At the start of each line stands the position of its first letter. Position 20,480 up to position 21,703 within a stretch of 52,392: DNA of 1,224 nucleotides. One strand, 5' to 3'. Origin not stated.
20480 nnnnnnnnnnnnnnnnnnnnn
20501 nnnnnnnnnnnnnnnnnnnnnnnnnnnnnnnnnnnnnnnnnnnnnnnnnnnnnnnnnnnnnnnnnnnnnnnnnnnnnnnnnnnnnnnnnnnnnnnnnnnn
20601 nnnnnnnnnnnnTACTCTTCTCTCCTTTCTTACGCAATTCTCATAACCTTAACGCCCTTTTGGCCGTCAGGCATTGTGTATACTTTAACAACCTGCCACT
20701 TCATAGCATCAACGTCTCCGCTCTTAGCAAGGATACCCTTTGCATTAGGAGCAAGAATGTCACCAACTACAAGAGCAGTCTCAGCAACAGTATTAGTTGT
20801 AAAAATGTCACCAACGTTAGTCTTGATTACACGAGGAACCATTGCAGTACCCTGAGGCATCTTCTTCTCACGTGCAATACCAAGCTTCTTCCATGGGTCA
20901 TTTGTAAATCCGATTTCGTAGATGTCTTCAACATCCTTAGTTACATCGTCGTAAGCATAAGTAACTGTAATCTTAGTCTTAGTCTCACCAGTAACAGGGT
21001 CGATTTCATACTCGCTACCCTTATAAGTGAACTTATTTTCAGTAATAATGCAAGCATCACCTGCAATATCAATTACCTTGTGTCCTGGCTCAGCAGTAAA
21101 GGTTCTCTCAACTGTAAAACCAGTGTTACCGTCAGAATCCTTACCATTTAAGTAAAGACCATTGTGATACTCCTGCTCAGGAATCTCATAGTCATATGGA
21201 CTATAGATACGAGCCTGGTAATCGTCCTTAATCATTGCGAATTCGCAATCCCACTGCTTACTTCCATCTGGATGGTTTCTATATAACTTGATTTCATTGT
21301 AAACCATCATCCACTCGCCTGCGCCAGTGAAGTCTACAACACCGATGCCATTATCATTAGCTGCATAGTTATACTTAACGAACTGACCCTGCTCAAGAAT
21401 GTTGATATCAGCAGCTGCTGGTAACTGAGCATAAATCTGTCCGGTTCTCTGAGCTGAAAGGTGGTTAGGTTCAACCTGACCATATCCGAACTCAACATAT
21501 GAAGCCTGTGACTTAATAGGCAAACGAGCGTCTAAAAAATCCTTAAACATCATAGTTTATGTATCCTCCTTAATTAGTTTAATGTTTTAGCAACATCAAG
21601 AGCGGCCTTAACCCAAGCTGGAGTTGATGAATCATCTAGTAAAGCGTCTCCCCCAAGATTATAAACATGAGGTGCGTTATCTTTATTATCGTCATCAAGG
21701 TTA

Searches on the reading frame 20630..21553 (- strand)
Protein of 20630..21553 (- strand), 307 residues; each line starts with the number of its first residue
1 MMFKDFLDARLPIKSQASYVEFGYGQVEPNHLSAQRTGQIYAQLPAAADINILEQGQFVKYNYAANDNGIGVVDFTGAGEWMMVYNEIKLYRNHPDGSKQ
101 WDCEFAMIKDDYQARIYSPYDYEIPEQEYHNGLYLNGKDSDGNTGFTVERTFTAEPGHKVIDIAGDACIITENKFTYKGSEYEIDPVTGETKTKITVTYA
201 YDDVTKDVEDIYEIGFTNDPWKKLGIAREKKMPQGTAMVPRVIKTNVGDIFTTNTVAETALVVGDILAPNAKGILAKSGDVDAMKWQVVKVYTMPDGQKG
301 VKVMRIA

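Call 52: search_protein_families(library=phrogs, proteins=[window:20630-21553:-], max_evalue=0.00001)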
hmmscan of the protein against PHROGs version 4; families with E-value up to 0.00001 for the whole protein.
window:20630-21553:- (307 aa): 1 family
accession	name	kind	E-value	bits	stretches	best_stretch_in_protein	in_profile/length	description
phrog_35301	-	unknown function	1.5e-12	48.5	1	226-303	114-193/205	-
